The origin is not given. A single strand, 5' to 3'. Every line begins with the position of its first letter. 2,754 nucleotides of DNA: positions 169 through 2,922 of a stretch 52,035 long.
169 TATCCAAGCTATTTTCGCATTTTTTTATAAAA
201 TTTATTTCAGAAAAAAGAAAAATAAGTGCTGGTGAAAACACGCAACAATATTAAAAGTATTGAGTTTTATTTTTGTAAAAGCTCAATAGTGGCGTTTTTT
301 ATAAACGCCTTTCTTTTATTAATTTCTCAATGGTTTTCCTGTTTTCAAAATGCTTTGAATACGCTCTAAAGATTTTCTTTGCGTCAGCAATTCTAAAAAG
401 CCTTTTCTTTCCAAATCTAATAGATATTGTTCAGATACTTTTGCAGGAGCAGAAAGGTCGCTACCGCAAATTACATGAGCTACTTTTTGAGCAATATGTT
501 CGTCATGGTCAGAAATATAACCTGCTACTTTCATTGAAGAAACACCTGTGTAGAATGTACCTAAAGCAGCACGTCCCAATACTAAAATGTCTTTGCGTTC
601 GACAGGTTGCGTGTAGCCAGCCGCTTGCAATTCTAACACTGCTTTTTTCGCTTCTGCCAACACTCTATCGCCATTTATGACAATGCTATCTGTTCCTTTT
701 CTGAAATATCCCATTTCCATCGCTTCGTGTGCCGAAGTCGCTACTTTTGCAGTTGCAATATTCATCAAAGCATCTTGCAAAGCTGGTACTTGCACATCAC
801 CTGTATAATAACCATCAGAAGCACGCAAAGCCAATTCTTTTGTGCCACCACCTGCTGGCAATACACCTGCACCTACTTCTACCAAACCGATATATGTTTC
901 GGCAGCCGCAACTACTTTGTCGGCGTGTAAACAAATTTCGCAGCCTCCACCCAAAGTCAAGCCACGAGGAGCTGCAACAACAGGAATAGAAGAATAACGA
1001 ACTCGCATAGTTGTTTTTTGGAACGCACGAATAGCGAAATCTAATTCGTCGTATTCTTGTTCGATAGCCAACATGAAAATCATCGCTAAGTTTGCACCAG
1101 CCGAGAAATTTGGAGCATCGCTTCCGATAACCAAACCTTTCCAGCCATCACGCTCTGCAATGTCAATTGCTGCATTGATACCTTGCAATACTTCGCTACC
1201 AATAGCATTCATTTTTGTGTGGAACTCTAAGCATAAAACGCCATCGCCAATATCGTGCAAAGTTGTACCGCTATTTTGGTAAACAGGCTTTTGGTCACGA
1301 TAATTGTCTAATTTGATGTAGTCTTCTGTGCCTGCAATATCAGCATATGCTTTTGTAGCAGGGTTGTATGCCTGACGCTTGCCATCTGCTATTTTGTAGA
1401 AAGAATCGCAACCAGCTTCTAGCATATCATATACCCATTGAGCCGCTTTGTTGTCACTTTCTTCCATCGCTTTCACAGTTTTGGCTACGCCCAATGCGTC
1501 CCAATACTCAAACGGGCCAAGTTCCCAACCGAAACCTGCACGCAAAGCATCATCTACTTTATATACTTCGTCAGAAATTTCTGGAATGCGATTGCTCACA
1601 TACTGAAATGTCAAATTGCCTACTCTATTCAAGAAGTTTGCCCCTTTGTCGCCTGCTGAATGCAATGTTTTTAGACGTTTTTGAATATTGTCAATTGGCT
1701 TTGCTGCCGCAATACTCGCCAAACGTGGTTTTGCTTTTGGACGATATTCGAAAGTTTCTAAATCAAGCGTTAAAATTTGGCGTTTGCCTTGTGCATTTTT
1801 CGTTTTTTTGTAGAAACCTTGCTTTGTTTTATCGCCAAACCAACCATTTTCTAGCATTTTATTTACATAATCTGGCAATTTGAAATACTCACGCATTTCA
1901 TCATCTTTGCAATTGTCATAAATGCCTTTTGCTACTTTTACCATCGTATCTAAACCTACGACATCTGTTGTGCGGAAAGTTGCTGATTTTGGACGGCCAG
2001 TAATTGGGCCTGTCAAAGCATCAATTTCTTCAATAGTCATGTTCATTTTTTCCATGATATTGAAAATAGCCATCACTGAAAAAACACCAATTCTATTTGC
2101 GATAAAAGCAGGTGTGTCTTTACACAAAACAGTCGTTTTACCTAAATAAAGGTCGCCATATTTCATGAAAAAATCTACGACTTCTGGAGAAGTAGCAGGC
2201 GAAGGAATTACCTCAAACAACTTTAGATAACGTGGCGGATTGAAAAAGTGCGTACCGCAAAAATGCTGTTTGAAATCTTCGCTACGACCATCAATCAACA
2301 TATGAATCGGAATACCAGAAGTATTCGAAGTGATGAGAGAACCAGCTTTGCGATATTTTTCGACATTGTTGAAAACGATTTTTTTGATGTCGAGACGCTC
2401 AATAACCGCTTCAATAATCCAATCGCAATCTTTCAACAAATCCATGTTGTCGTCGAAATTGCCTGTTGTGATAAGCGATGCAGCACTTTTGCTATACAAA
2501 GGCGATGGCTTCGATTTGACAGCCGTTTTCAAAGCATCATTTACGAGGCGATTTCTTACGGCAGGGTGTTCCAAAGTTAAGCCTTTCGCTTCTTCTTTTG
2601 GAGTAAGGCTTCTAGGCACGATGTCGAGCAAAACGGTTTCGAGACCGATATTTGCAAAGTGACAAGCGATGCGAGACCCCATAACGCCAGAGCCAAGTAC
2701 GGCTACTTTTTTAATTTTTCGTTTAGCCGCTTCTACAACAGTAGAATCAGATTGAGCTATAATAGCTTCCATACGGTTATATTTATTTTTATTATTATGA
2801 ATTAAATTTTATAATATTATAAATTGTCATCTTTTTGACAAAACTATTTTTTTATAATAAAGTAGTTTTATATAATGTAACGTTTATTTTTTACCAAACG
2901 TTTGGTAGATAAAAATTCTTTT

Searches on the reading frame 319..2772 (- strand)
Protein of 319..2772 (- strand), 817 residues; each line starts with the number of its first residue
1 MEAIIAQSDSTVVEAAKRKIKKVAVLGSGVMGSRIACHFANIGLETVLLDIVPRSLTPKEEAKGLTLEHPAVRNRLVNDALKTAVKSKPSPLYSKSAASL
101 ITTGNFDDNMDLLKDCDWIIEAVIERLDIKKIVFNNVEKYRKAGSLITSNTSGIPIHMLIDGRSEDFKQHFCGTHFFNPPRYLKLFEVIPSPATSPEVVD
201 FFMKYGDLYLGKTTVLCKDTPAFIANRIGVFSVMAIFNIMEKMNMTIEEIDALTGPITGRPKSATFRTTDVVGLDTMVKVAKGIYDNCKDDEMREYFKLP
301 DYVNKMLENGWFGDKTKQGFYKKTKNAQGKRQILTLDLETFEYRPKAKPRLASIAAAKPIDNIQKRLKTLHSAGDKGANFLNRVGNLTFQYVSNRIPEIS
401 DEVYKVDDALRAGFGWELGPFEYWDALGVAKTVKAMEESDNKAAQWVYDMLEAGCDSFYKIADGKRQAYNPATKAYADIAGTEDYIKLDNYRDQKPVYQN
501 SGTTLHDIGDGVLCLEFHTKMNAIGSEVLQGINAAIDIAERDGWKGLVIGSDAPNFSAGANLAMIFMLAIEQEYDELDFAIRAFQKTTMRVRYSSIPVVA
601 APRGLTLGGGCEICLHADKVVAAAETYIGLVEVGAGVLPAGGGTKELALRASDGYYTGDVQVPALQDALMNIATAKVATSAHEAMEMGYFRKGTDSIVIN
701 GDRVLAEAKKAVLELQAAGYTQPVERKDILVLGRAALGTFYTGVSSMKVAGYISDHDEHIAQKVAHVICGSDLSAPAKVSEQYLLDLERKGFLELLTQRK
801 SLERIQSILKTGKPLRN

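Call 4: search_protein_families(library=pfam, proteins=[window:319-2772:-])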
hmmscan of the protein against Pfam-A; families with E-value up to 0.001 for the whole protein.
window:319-2772:- (817 aa): 5 families
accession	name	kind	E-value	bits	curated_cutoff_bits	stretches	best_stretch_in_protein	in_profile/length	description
PF02737.24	3HCDH_N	-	8e-40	137.1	22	1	22-220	1-180/180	3-hydroxyacyl-CoA dehydrogenase, NAD binding domain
PF00725.27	3HCDH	-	2e-20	73.5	22.1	1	223-322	2-96/97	3-hydroxyacyl-CoA dehydrogenase, C-terminal domain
PF00378.25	ECH_1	-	7.4e-15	55.4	27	1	511-648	5-141/251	Enoyl-CoA hydratase/isomerase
PF16113.10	ECH_2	-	1.1e-10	42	27.2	1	512-648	3-140/335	Enoyl-CoA hydratase/isomerase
PF07992.20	Pyr_redox_2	-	0.00045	20.2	26.1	0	15-59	135-180/291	Pyridine nucleotide-disulphide oxidoreductase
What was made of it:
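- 319..2772 (-): FadN-type bifunctional 3-hydroxyacyl-CoA dehydrogenase / enoyl-CoA hydratase gene (817 aa), the inferred regulated target. Pfam 3HCDH_N, 3HCDH and ECH_1 (call 4).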

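Call 22: search_protein_families(library=ncbifam, proteins=[window:319-2772:-], max_evalue=0.01)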
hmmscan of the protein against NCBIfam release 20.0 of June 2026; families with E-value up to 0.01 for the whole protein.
window:319-2772:- (817 aa): 80 families (the best 25 are shown)
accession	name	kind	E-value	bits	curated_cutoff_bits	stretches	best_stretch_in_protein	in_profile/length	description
NF052272.1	Staph_FadB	exception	8.3e-180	599.6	999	1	19-817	2-752/752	3-hydroxyacyl-CoA dehydrogenase/crotonase FadB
NF008727.0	PRK11730.1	equivalog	1e-63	215.8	870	2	14-332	307-601/717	fatty acid oxidation complex subunit alpha FadB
TIGR02437.1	FadB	equivalog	4.8e-52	177.3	933.55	2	15-332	308-601/714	fatty acid oxidation complex subunit alpha FadB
NF008363.0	PRK11154.1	equivalog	4.4e-50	170.5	869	2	12-333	301-597/708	fatty acid oxidation complex subunit alpha FadJ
NF006124.0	PRK08268.1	subfamily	2.1e-45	155.6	508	1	16-332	3-296/507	3-hydroxyacyl-CoA dehydrogenase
TIGR02440.1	FadJ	equivalog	1.7e-40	139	968.45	2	11-443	295-678/699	fatty acid oxidation complex subunit alpha FadJ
TIGR02441.1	fa_ox_alpha_mit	equivalog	3.3e-40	137.9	964.65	2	15-333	330-623/737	fatty acid oxidation complex subunit alpha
NF004474.0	PRK05808.1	subfamily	4.6e-40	137.7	408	1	19-322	2-281/283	3-hydroxybutyryl-CoA dehydrogenase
NF005875.0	PRK07819.1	subfamily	7.4e-40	137.2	319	1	18-322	3-285/287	3-hydroxybutyryl-CoA dehydrogenase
NF004699.0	PRK06035.1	equivalog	9.8e-39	133.2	500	1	19-318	2-281/294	3-hydroxyacyl-CoA dehydrogenase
NF005715.0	PRK07530.1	equivalog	5.1e-37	127.8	420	1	19-324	3-284/292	3-hydroxybutyryl-CoA dehydrogenase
NF006722.0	PRK09260.1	equivalog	7e-35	120.7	429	1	20-328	2-286/289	3-hydroxyacyl-CoA dehydrogenase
TIGR02279.1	PaaC-3OHAcCoADH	equivalog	1.3e-34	119.9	669.4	1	20-327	5-289/503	3-hydroxyacyl-CoA dehydrogenase PaaH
NF006143.0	PRK08293.1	equivalog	1.6e-32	113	312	1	19-324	3-288/291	3-hydroxyacyl-CoA dehydrogenase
NF006125.0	PRK08269.1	equivalog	3.4e-25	88.8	427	1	19-325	4-298/334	3-hydroxybutyryl-CoA dehydrogenase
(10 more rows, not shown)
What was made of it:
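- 319..2772 (-): NCBIfam Staph_FadB scores 600 bits, below its 999-bit cutoff (call 22).
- On PsrA: 23 bits (call 22).
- Checked: Gene identities were confirmed by Pfam and NCBIfam (calls 4, 22).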
